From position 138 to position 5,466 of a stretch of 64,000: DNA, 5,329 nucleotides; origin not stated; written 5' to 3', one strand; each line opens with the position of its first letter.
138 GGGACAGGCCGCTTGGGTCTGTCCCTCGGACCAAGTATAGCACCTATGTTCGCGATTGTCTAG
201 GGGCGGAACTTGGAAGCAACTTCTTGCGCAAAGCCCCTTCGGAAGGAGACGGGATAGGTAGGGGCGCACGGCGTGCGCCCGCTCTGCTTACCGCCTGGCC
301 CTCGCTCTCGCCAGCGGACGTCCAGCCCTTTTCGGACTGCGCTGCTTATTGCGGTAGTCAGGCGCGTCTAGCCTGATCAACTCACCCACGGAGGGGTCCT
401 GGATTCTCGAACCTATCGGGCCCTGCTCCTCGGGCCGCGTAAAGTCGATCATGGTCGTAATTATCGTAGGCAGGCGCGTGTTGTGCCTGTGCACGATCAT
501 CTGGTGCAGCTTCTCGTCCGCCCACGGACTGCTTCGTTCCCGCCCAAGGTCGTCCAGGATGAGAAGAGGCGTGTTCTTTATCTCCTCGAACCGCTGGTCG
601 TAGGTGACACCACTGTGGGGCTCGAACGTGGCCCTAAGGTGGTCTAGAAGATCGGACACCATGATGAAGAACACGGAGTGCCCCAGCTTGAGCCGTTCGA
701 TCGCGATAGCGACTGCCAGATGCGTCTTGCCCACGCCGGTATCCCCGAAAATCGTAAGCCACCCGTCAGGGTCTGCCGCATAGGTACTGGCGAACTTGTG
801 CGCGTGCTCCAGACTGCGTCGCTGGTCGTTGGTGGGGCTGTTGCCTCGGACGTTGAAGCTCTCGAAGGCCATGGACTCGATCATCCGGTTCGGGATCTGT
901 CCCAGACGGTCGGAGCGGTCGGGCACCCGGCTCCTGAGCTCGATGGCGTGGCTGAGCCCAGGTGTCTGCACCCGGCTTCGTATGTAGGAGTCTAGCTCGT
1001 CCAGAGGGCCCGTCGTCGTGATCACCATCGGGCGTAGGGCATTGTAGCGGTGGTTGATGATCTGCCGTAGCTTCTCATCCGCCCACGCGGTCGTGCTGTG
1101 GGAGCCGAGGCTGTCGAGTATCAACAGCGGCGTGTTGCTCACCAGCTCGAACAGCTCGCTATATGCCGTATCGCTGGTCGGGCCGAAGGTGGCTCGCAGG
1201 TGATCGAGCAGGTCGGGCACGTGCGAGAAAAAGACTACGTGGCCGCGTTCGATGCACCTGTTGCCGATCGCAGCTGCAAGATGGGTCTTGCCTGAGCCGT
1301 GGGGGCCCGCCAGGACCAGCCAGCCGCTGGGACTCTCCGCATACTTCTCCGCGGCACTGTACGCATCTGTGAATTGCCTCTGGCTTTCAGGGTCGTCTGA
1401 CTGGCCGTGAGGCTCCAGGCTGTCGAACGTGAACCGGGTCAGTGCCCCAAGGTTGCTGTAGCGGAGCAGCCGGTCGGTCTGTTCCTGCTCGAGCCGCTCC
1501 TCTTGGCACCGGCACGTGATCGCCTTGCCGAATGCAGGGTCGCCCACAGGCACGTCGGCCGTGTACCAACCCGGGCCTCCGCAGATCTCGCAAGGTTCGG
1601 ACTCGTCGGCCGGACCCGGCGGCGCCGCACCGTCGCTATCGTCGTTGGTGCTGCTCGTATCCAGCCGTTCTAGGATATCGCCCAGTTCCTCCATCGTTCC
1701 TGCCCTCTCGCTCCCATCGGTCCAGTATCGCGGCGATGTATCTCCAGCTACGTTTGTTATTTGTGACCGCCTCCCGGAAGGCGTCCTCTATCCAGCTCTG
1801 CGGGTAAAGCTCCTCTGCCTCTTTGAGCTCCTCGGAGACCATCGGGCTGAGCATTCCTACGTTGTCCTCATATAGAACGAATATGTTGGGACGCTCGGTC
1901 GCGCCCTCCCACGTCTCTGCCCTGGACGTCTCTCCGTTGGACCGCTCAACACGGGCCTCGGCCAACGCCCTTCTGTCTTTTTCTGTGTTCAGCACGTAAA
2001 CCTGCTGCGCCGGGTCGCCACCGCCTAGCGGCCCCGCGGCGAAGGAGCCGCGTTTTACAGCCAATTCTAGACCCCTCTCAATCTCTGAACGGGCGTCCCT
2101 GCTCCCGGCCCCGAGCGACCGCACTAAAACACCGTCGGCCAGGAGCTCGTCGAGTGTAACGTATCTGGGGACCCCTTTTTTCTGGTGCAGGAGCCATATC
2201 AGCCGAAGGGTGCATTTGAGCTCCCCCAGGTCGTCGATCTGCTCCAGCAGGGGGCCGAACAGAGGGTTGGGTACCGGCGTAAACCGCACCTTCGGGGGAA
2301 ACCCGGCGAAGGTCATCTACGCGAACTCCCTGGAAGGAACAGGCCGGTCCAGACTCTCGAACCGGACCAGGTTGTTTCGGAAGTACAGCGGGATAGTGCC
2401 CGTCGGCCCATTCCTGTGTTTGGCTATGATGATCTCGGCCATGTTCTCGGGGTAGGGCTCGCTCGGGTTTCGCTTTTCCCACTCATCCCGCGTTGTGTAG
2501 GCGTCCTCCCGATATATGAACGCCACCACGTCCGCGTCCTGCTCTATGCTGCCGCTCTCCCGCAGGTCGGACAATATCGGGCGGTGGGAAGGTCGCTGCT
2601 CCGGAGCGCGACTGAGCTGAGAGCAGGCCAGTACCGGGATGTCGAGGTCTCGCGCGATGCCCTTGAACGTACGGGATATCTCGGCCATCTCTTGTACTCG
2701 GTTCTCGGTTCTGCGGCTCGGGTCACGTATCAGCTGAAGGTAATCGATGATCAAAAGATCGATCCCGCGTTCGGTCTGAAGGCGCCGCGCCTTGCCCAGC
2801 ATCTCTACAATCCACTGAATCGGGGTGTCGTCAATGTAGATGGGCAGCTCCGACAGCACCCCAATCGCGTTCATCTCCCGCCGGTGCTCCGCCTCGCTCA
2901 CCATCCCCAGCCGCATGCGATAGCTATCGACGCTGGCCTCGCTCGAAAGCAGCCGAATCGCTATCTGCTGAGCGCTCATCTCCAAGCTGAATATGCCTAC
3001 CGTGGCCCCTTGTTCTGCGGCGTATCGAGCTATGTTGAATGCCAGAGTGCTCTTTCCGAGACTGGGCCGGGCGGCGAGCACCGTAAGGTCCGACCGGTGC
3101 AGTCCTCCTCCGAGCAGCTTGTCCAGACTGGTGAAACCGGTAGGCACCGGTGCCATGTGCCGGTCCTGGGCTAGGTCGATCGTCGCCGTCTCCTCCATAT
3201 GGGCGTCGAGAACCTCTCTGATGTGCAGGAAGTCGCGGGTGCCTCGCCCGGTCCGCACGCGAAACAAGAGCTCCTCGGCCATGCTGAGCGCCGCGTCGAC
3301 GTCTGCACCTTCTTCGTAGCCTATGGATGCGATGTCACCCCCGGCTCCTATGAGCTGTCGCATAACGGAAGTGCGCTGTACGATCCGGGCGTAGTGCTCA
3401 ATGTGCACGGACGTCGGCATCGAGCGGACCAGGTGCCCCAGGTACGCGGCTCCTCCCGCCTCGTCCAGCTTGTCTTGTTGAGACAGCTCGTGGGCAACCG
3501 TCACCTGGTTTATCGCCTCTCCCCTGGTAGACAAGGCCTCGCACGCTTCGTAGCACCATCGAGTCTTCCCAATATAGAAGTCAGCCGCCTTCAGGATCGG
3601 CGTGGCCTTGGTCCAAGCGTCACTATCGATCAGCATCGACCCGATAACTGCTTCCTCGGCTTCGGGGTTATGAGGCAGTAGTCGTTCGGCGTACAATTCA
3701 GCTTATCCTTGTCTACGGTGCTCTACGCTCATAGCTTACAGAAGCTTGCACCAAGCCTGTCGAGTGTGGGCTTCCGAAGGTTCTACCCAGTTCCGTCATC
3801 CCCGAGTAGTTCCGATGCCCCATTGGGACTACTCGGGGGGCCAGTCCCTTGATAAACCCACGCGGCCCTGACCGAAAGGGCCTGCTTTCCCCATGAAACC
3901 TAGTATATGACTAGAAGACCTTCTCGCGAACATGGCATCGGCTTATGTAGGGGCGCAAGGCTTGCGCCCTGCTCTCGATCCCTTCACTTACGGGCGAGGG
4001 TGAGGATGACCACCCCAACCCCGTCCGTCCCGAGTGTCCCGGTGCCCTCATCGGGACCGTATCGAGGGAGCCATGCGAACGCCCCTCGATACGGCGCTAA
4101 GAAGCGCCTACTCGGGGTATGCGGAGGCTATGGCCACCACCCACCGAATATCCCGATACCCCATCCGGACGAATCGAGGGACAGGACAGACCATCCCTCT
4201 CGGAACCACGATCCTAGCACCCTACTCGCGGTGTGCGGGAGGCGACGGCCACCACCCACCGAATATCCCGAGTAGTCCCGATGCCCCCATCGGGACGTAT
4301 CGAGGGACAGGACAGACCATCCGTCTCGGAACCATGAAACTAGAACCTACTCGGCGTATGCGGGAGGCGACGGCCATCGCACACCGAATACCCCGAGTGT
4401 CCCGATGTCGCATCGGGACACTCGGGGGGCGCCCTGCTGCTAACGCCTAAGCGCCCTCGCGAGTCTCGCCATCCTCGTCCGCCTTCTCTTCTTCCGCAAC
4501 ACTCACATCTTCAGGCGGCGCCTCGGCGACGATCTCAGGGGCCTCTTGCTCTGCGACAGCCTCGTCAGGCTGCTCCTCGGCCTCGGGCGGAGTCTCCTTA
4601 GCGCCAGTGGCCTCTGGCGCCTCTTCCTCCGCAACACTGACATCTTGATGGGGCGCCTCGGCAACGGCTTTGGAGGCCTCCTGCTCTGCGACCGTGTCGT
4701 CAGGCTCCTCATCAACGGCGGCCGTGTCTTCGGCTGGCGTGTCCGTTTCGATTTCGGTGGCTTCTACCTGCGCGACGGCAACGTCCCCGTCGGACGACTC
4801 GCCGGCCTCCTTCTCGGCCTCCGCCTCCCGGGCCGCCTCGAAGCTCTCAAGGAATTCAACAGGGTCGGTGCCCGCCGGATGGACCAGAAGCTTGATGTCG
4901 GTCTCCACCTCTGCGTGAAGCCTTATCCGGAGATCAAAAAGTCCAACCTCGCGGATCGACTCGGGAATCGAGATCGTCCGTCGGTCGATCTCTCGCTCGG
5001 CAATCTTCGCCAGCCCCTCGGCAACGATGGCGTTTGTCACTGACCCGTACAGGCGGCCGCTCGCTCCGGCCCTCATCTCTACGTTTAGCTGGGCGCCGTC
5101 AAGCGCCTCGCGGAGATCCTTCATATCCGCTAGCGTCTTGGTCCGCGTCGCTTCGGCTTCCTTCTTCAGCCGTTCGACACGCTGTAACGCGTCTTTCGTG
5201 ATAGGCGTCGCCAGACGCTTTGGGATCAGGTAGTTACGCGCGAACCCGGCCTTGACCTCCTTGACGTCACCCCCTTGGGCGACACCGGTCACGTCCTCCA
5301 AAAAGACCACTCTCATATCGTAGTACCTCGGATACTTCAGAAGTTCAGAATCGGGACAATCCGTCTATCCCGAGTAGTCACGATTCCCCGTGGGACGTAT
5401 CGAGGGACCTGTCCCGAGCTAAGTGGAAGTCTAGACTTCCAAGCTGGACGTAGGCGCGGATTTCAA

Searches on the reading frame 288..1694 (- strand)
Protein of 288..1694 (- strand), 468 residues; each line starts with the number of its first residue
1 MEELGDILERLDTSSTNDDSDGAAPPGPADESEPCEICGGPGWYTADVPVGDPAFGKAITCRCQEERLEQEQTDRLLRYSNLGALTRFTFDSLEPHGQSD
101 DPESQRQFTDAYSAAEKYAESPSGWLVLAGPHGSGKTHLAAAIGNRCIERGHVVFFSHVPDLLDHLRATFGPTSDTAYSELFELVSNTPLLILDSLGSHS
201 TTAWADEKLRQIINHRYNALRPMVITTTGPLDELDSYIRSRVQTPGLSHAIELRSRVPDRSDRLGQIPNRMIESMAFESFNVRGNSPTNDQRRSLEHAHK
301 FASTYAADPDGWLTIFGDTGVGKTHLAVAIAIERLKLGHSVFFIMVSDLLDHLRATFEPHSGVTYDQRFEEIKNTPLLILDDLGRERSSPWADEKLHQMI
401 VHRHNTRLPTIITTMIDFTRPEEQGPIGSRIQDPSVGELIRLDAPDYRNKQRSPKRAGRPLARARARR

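Call 11: search_protein_families(library=pfam, proteins=[window:288-1694:-], max_evalue=0.001)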
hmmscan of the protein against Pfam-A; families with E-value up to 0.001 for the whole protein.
window:288-1694:- (468 aa): 17 families
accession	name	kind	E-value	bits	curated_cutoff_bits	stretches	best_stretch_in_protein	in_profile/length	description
PF01695.23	IstB_IS21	-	4.2e-35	121.8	24.1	2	125-239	94-204/238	IstB-like ATP binding protein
PF00308.24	Bac_DnaA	-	5.2e-10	40.2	23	1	297-384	18-107/162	Bacterial DnaA ATPAse domain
PF13191.12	AAA_16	-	1.1e-09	39.4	32.6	1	108-210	12-100/167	AAA ATPase domain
PF00004.35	AAA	-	1.2e-09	39.2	21.2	1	127-243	2-124/131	ATPase family associated with various cellular activities (AAA)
PF04851.21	ResIII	-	8.3e-09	36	22.5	0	126-180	26-83/164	Type III restriction enzyme, res subunit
PF20720.3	nSTAND3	-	1.3e-08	35.1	27.2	0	310-356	17-60/155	Novel STAND NTPase 3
PF02562.22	PhoH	-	7.6e-07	29.3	27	0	314-346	23-55/205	PhoH-like protein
PF13401.12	AAA_22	-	7.6e-06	26.7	27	0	123-159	5-33/130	AAA domain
PF24883.2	NPHP3_N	-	1.3e-05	25.9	24.8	0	120-156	19-55/164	Nephrocystin 3, N-terminal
PF01637.24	ATPase_2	-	5.2e-05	23.6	33.2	0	308-345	18-55/225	ATPase domain predominantly from Archaea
PF00910.28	RNA_helicase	-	0.0001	23.2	21.5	0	314-409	2-83/105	RNA helicase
PF13173.12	AAA_14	-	0.00011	22.7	27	0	125-227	4-95/129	AAA domain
PF13604.12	AAA_30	-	0.00013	22.2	27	0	113-202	8-103/191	AAA domain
PF00931.28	NB-ARC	-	0.00033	20.4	23.5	0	308-336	17-44/248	NB-ARC domain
PF13238.12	AAA_18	-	0.00039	21.3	29.4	0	127-150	2-24/128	AAA domain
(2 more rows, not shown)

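Call 21: find_encoding_contigs(protein=window:288-1694:-, flank=10000, max_places=6)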
Protein window:288-1694:- (468 aa): 1 contig read that carries it; 1 place shown.
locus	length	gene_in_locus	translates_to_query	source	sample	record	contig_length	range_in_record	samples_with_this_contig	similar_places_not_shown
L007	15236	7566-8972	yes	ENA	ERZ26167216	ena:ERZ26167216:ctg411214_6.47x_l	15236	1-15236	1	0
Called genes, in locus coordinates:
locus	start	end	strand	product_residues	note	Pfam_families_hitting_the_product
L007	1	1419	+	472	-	?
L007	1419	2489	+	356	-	PF00005:ABC_tran, PF08402:TOBE_2 (weak), PF03459:TOBE (weak)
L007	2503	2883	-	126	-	PF01782:RimM, PF05239:PRC, PF24986:PRC_RimM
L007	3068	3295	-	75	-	PF13083:KH_KhpA-B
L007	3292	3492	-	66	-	PF00886:Ribosomal_S16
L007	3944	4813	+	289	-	PF01281:Ribosomal_L9_N, PF03948:Ribosomal_L9_C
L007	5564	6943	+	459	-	PF00772:DnaB, PF03796:DnaB_C, PF13481:AAA_25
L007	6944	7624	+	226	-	PF07261:DnaB_2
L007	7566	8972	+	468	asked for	PF13401:AAA_22 (faint), PF24883:NPHP3_N (faint), PF01695:IstB_IS21, PF00308:Bac_DnaA (faint), PF02562:PhoH (faint), PF04851:ResIII (faint), PF13191:AAA_16 (faint), PF01695:IstB_IS21, +2 more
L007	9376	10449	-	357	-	PF01548:DEDD_Tnp_IS110, PF02371:Transposase_20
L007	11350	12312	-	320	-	PF01548:DEDD_Tnp_IS110, PF02371:Transposase_20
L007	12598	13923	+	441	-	PF13701:DDE_Tnp_1_4, PF01609:DDE_Tnp_1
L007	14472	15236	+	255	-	?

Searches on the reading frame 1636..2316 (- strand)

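Call 14: search_protein_families(library=pfam, proteins=[window:1636-2316:-])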
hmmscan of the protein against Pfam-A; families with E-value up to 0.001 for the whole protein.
window:1636-2316:- (226 aa): 1 family
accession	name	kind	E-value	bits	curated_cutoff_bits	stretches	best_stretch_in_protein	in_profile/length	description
PF07261.16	DnaB_2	-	2.2e-09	37.3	22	1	148-205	3-63/74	Replication initiation and membrane attachment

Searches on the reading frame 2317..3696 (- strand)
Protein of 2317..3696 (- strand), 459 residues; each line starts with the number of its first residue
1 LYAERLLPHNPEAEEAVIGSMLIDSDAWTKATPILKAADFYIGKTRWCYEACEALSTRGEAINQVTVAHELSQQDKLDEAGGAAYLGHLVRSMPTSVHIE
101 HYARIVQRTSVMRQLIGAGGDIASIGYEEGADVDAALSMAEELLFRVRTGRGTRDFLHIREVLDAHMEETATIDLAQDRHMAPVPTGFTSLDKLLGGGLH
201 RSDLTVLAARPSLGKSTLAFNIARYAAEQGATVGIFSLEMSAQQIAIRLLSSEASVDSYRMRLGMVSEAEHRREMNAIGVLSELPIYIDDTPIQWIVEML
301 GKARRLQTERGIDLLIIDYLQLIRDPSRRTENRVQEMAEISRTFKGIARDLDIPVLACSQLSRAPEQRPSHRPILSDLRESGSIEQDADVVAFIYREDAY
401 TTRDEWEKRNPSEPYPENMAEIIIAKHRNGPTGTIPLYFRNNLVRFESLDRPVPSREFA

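Call 14: search_protein_families(library=pfam, proteins=[window:2317-3696:-])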
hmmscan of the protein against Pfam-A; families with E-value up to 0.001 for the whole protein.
window:2317-3696:- (459 aa): 4 families
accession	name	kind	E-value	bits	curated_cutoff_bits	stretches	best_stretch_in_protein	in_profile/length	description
PF03796.21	DnaB_C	-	1.8e-93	313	27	1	184-447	2-254/255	DnaB-like helicase C terminal domain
PF00772.26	DnaB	-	7.3e-29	100.3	23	1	7-107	2-102/103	DnaB-like helicase N terminal domain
PF13481.12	AAA_25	-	4.9e-12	46.3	27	1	186-361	17-190/195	AAA domain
PF06745.19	ATPase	-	0.00022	21.1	26.6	1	184-274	1-94/231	KaiC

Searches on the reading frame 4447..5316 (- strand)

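Call 14: search_protein_families(library=pfam, proteins=[window:4447-5316:-])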
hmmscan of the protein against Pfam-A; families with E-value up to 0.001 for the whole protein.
window:4447-5316:- (289 aa): 2 families
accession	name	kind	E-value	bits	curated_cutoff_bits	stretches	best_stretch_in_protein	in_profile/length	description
PF03948.19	Ribosomal_L9_C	-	3.8e-20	72.6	23.2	1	64-146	2-85/86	Ribosomal protein L9, C-terminal domain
PF01281.25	Ribosomal_L9_N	-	2.6e-16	59.3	20.7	1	1-46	1-46/47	Ribosomal protein L9, N-terminal domain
